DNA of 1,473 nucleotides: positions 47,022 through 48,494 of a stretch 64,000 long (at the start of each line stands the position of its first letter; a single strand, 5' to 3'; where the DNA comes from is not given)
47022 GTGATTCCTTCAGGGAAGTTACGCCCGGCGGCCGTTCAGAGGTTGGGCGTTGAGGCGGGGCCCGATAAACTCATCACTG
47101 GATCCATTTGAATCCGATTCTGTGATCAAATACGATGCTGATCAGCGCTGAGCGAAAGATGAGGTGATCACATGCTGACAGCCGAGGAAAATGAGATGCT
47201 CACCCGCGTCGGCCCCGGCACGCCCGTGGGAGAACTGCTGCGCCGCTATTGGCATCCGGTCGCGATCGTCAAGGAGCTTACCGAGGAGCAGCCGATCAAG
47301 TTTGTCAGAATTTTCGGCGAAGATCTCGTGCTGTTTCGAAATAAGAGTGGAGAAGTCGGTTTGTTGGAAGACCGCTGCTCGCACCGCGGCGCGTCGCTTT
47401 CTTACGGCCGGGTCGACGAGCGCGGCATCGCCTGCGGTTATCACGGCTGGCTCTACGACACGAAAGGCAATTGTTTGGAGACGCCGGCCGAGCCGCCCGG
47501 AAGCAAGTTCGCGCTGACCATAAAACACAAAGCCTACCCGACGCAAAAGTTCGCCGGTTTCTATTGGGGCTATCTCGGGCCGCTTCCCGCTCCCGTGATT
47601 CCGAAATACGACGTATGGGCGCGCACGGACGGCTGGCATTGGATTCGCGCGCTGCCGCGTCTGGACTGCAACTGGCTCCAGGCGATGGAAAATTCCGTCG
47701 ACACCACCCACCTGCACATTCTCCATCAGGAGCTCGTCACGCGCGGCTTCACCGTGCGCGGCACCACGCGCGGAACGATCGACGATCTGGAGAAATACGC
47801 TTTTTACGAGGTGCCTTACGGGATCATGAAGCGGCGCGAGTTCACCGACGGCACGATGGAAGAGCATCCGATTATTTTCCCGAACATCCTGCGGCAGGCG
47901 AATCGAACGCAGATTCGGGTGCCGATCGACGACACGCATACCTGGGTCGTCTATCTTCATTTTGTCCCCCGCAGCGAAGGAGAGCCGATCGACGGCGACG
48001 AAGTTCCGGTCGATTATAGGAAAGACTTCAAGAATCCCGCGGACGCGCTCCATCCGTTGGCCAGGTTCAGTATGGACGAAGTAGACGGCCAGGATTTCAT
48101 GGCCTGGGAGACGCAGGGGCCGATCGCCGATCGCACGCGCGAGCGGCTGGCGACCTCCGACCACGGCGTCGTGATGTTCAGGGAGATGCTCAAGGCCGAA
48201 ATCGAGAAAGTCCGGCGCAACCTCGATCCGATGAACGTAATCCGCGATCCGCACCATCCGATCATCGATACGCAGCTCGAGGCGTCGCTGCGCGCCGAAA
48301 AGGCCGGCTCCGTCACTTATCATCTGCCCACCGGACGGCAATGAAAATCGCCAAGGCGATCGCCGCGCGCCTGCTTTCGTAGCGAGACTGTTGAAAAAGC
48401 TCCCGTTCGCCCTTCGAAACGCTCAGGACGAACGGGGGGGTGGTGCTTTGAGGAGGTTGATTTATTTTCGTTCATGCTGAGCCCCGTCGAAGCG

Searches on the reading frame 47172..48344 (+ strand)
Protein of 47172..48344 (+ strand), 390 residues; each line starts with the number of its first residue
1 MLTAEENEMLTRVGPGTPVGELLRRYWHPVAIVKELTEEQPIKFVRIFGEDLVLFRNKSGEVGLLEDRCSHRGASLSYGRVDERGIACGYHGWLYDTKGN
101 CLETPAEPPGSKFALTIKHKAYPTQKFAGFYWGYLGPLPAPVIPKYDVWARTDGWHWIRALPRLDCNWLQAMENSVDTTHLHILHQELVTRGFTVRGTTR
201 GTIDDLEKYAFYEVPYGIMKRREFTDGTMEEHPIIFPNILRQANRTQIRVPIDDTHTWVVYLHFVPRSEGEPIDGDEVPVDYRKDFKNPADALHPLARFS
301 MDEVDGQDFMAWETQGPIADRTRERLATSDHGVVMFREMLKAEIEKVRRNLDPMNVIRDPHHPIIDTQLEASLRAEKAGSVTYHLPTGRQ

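Call 7: search_protein_families(library=pfam, proteins=[window:47172-48344:+], max_evalue=0.001)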
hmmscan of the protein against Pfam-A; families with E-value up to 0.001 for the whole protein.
window:47172-48344:+ (390 aa): 2 families
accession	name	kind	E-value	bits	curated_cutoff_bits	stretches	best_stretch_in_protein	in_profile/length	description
PF00355.32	Rieske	-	4.6e-21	75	20.3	1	27-109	2-83/88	Rieske [2Fe-2S] domain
PF19301.5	LigXa_C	-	3.7e-13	49.7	27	1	304-349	206-251/304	LigXa C-terminal domain like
